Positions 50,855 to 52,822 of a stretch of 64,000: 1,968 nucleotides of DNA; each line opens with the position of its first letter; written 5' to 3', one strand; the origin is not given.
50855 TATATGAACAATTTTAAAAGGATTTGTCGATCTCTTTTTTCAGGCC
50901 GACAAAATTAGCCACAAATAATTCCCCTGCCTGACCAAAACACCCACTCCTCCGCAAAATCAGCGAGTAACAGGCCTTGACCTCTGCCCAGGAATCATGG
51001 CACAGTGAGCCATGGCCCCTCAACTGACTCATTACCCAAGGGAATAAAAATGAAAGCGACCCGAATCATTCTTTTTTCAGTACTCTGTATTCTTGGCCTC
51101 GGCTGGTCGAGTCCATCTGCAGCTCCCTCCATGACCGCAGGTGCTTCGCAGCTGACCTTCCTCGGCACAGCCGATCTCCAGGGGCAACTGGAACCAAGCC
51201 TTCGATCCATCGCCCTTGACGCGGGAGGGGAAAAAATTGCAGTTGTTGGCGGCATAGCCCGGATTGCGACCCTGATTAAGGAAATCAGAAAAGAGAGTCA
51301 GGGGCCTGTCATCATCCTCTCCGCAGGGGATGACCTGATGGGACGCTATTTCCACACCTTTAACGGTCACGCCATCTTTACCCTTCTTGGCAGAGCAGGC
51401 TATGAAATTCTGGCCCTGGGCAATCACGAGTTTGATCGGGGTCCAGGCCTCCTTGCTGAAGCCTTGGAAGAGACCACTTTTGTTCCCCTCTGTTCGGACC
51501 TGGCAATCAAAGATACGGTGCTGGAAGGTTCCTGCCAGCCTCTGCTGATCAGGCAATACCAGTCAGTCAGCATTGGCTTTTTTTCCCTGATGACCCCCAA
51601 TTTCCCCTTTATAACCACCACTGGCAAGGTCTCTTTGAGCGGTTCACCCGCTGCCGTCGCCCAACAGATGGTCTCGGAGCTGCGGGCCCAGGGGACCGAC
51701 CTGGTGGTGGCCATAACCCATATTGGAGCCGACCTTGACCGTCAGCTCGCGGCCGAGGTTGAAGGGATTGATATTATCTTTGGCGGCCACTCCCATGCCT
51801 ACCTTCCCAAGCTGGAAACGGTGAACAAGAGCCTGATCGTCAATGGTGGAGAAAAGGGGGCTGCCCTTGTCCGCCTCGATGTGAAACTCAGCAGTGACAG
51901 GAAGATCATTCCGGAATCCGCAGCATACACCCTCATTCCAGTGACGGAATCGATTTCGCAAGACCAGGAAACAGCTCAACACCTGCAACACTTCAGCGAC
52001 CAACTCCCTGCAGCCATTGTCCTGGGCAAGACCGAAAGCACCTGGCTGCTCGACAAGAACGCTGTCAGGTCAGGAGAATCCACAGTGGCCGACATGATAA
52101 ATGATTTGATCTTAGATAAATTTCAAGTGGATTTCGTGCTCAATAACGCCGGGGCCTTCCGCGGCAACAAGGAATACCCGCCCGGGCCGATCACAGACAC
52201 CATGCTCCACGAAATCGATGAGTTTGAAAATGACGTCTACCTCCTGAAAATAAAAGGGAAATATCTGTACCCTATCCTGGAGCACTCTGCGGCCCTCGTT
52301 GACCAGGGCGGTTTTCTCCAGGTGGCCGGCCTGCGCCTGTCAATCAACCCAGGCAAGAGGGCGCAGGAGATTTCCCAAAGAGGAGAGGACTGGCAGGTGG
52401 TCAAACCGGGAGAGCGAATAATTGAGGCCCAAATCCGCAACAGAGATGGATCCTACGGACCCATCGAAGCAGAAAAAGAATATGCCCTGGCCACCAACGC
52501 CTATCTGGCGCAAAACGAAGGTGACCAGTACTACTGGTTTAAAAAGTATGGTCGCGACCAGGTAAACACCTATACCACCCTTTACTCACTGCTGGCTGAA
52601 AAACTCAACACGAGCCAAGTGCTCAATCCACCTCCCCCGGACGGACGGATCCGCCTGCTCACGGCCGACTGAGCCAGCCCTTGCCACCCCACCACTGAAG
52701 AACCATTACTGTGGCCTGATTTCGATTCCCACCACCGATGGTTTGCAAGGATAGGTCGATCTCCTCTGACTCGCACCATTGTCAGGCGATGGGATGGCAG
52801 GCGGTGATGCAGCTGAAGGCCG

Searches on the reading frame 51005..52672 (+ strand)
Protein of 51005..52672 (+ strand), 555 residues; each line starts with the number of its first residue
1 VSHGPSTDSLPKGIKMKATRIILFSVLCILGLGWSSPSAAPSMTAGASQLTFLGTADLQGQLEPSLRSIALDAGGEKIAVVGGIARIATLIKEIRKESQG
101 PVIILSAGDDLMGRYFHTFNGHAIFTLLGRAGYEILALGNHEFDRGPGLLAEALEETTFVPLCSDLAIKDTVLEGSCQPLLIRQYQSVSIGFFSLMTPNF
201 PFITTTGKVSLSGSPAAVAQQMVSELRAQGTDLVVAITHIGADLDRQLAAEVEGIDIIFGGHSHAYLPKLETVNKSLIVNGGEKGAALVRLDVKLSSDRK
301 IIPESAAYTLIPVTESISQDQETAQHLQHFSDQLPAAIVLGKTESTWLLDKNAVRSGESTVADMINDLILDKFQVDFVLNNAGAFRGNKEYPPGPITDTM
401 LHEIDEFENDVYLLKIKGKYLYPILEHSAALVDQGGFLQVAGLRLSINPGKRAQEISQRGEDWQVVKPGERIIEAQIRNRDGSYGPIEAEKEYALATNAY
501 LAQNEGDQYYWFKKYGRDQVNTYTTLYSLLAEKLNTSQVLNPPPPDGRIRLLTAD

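Call 37: search_protein_families(library=pfam, proteins=[window:51005-52672:+], max_evalue=0.0001)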
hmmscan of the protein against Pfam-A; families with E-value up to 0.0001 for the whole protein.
window:51005-52672:+ (555 aa): 2 families
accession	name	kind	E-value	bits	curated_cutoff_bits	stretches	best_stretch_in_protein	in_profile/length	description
PF02872.23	5_nucleotid_C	-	3.1e-25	89.5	23.6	1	351-513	14-157/158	5'-nucleotidase, C-terminal domain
PF00149.33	Metallophos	-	4.2e-11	44.1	21.5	1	51-266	2-191/191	Calcineurin-like phosphoesterase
